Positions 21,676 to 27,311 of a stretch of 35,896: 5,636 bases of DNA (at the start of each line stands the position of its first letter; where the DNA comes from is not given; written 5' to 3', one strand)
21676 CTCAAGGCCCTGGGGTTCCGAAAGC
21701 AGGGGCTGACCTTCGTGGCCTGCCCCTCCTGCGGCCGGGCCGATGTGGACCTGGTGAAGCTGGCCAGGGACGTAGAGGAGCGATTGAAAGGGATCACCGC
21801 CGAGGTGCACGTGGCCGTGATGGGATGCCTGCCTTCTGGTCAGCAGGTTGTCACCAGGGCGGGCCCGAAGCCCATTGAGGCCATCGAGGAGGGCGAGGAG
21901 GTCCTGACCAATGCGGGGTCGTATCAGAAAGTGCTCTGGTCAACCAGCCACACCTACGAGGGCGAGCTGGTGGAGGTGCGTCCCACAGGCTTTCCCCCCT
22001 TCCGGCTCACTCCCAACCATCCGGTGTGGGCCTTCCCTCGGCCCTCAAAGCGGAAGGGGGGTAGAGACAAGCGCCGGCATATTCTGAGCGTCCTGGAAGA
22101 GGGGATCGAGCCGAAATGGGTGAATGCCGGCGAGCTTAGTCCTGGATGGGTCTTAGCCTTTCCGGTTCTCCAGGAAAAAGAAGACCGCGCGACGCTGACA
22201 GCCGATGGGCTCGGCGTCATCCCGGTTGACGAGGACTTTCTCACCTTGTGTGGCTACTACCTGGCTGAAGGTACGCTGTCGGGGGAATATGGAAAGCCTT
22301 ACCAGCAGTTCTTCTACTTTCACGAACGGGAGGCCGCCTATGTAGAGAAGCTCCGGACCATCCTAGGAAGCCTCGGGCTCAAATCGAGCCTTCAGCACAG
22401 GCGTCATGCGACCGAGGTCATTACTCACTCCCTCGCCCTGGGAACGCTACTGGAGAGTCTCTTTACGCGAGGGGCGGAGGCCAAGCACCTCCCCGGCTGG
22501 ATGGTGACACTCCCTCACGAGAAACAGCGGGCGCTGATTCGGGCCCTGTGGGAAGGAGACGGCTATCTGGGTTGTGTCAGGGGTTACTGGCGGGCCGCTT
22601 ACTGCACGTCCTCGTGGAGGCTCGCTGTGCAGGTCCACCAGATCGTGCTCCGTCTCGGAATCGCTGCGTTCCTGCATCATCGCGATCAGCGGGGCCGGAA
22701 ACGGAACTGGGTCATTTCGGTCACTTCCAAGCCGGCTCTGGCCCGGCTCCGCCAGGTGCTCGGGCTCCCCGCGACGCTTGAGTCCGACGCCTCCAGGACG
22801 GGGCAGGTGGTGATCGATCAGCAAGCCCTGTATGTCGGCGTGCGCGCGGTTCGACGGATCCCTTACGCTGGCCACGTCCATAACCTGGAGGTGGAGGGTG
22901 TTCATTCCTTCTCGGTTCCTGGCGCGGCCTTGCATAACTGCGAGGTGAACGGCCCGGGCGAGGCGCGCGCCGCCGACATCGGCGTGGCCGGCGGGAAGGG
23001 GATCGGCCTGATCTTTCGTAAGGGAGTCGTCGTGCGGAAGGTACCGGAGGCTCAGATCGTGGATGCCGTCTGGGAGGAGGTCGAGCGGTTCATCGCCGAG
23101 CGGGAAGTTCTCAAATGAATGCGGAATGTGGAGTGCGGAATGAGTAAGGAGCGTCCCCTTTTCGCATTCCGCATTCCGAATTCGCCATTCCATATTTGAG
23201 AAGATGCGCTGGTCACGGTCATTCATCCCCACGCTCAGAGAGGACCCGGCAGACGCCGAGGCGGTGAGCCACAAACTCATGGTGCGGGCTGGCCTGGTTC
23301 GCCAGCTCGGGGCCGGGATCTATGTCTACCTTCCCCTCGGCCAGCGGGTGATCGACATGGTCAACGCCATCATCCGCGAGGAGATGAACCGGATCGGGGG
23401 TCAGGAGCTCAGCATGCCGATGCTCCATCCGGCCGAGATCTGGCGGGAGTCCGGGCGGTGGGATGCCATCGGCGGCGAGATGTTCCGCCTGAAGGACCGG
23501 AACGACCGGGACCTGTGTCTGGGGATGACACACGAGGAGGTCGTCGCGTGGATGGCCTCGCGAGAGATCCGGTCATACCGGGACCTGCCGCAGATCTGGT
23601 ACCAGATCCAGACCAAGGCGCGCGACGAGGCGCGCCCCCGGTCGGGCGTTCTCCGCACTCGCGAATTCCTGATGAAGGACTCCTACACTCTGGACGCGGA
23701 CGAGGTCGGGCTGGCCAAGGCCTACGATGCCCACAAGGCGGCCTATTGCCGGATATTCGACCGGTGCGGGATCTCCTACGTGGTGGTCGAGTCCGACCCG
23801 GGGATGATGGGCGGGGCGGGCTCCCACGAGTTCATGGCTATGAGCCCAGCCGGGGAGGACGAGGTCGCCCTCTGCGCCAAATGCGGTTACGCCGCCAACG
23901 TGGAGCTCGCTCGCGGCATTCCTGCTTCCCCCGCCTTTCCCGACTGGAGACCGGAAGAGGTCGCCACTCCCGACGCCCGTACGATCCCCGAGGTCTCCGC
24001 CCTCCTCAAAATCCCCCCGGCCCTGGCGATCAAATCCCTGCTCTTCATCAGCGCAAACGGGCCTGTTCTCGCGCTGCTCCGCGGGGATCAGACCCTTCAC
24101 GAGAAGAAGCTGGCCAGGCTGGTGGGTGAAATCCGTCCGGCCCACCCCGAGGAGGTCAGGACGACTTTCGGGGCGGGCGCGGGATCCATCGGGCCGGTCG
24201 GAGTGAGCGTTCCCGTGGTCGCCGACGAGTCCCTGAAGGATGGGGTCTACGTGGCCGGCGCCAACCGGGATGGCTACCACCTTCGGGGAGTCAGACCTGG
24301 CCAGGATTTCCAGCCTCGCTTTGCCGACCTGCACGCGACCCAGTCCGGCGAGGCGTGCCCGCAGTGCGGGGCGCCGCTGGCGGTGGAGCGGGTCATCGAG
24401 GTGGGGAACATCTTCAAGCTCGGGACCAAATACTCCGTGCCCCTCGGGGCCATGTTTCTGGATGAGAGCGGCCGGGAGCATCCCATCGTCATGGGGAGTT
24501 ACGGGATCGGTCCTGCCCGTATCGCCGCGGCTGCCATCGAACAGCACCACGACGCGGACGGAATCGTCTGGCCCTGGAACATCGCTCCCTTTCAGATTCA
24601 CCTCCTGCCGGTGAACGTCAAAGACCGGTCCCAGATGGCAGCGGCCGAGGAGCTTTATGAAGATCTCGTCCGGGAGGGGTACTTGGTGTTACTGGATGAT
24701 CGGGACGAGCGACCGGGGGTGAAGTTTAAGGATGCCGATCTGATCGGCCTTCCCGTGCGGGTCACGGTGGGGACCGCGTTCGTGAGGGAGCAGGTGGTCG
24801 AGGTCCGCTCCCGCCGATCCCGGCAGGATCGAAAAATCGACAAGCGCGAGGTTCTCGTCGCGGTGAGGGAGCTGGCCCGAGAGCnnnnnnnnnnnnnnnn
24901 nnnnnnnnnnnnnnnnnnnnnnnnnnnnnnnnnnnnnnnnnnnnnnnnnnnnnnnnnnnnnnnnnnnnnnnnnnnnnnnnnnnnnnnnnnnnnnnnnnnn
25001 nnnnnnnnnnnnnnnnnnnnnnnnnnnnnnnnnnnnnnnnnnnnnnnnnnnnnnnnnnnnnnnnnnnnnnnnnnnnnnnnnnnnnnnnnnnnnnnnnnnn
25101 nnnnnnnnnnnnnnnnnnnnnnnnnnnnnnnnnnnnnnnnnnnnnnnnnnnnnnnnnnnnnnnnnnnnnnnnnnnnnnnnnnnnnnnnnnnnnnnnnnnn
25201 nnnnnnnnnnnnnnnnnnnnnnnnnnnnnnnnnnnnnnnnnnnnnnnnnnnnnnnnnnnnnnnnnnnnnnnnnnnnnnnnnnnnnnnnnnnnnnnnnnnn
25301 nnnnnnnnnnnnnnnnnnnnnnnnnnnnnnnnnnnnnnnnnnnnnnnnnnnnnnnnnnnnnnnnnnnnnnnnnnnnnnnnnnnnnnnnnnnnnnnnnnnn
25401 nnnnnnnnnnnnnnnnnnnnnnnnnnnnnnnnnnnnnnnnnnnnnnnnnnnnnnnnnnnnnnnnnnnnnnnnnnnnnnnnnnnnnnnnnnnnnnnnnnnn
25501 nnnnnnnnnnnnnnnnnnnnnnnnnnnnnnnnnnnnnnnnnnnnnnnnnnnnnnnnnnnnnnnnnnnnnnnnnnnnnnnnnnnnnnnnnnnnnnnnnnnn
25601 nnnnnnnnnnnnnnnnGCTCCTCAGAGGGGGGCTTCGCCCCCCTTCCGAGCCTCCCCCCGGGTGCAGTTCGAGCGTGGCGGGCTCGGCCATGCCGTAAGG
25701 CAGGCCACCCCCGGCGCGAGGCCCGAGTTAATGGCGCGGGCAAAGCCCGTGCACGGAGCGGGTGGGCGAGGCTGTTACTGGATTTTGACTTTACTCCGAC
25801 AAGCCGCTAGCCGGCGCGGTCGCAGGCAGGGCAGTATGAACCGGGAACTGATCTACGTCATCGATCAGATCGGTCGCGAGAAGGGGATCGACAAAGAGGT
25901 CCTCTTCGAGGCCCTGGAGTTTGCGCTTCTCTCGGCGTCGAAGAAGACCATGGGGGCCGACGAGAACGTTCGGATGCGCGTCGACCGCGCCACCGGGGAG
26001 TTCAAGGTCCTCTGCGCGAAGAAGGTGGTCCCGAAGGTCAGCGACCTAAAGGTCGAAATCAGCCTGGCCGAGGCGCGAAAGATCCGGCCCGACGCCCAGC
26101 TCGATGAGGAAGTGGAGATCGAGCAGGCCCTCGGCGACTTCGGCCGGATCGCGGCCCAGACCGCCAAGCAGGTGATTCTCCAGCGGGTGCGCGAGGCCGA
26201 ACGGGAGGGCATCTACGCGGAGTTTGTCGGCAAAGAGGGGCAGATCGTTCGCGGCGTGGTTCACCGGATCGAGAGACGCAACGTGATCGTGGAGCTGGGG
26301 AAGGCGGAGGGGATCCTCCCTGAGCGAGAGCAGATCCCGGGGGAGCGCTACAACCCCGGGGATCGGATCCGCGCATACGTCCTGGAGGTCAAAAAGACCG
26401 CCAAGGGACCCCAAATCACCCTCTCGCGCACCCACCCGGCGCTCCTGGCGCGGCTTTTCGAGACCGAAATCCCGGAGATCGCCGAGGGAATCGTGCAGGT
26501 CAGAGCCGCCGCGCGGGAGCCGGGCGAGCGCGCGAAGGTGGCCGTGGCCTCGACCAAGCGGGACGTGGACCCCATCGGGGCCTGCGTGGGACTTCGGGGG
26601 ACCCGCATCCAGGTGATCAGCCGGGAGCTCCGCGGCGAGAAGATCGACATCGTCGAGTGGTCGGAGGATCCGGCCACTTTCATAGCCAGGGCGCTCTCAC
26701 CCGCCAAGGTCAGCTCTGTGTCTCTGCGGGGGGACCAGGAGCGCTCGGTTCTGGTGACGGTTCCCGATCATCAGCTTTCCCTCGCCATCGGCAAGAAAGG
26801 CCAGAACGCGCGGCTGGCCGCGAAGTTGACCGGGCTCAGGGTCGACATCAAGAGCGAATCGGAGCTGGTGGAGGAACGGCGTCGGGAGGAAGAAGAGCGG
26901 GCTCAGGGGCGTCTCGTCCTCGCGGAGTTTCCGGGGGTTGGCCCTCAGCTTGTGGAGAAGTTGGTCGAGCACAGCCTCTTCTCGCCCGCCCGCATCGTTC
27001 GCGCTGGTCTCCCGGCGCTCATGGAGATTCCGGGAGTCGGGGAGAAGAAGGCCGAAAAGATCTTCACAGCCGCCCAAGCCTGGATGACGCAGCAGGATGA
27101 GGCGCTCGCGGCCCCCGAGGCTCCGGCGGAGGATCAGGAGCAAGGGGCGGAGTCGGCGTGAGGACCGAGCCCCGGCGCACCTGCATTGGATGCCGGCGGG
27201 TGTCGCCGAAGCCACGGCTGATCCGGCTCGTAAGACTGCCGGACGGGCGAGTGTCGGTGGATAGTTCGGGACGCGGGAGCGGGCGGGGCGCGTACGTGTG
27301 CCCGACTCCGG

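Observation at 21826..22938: Full-size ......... intein inside the essential isoprenoid enzyme IspG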

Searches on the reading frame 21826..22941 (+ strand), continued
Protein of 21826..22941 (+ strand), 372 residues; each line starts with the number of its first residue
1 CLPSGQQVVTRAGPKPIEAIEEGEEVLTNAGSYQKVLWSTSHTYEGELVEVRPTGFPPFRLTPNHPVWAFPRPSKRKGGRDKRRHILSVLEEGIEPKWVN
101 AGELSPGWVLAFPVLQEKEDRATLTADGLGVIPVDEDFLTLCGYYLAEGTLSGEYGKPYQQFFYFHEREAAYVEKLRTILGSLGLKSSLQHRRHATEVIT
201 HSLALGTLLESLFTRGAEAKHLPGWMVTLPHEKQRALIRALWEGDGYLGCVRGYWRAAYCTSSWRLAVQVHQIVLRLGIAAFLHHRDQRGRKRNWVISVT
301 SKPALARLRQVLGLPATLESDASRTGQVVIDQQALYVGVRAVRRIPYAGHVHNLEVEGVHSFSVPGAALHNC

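Call 66: search_protein_representatives(alignment_id=A2)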
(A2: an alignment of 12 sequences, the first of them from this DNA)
Query: 12 sequences, 371 profile positions. Proteins with E-value up to 0.001 (for the whole library): 28798; up to 1e-10: 13048; up to 1e-30: 3045. The best 150 are listed.
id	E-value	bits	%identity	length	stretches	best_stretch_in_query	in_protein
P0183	1.0e-196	669.5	-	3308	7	1-371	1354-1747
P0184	9.8e-176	600.5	-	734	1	1-371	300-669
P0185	1.3e-154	531.0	-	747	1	1-371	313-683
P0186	2.1e-141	487.5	-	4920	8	1-371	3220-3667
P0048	1.4e-122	425.6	-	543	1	1-371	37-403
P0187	7.4e-119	413.3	-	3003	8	1-371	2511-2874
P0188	3.0e-117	408.0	-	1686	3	1-371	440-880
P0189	9.0e-114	396.6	-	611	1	1-371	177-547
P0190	3.6e-111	388.0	-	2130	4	1-371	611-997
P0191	1.4e-105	369.6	-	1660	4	1-371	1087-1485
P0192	1.4e-104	366.3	-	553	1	1-371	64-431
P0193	7.3e-103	360.7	-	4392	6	1-371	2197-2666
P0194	3.2e-101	355.3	-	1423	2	1-371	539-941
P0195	6.1e-101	354.4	-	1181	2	1-371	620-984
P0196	8.9e-99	347.3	-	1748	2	1-371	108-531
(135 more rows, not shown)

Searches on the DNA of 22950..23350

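Call 58: search_rna_families(source=window, start=22950, end=23350, threshold=evalue, max_evalue=1)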
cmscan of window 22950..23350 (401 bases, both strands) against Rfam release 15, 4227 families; matches with E-value up to 1: 3.
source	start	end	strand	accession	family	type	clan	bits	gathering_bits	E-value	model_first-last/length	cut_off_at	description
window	23112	23189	+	RF04164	MIR1507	Gene; miRNA;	-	24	73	0.0031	1-107/107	no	MIR1507 microRNA precursor family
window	23104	23198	+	RF04113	MIR1523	Gene; miRNA;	-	21.4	96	0.092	1-92/92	no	MIR1523 microRNA precursor family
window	23114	23192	-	RF04164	MIR1507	Gene; miRNA;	-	20.9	73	0.028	1-107/107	no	MIR1507 microRNA precursor family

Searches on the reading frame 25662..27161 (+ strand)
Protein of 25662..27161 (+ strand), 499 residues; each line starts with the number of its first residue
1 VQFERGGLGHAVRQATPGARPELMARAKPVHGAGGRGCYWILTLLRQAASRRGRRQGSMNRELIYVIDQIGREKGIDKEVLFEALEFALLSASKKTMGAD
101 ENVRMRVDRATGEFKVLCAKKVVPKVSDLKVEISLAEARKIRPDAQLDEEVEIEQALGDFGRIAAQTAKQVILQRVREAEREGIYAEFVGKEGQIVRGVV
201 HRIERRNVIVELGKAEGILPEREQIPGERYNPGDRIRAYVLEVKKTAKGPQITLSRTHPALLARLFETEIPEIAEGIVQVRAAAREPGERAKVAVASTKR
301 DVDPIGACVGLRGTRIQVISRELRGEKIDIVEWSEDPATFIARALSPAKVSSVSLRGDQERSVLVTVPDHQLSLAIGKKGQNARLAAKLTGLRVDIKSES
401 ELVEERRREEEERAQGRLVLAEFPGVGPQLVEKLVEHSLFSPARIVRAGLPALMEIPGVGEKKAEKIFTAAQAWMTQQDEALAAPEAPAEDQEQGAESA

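Call 51: search_protein_families(library=pfam, proteins=[window:25662-27161:+], max_evalue=0.00001)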
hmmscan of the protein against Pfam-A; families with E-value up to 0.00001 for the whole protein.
window:25662-27161:+ (499 aa): 5 families
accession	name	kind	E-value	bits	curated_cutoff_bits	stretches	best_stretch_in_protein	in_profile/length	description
PF08529.16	NusA_N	-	4.2e-40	137.1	23.8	1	62-182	1-119/119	NusA N-terminal domain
PF13184.12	KH_5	-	5.2e-32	110.2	27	1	287-354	1-68/69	NusA-like KH domain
PF00575.29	S1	-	6.1e-11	43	22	1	191-253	3-72/74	S1 RNA binding domain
PF14520.12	HHH_5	-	1.5e-10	41.8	27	1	420-471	4-55/57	Helix-hairpin-helix domain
PF00633.29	HHH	-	7.9e-06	25.9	24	0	444-468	4-28/30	Helix-hairpin-helix motif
